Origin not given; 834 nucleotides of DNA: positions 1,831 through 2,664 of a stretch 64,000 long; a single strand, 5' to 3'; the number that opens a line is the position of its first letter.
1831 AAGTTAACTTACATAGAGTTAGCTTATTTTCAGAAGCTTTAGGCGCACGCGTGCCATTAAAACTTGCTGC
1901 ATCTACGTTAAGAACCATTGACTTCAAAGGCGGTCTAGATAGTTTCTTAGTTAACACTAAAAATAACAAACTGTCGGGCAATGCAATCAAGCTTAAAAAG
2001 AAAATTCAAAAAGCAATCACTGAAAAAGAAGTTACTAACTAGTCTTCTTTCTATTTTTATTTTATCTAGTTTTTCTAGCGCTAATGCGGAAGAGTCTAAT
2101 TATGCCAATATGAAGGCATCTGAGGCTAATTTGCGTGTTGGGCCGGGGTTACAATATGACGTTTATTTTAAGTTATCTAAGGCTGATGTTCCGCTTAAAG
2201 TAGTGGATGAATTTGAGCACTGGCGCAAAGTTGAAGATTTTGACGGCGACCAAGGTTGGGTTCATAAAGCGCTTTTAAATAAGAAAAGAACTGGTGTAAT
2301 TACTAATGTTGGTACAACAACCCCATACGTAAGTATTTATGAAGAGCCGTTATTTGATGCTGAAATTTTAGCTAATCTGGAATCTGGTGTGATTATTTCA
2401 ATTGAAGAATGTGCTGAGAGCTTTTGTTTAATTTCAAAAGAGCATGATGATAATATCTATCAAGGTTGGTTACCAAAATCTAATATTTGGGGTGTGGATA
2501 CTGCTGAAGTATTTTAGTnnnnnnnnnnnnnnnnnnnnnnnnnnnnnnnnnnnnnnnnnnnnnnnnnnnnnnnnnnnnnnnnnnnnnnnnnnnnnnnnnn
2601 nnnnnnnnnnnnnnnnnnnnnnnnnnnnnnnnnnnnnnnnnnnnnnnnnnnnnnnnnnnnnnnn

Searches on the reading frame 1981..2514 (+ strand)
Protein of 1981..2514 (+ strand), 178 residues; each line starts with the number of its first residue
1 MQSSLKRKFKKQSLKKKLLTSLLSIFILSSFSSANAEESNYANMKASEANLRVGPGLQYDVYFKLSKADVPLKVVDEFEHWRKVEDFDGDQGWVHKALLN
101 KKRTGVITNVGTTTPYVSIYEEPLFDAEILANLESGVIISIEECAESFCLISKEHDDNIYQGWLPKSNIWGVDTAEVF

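Call 17: search_protein_families(library=pfam, proteins=[window:1981-2514:+], max_evalue=0.00001)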
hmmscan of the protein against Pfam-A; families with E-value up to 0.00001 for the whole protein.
window:1981-2514:+ (178 aa): 2 families
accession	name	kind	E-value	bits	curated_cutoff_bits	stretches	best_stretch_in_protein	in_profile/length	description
PF06347.19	SH3_4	-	2e-23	82.4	24.1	1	45-99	1-54/56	Bacterial SH3 domain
PF08239.17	SH3_3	-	5.7e-13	49.3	27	1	48-99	2-53/54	Bacterial SH3 domain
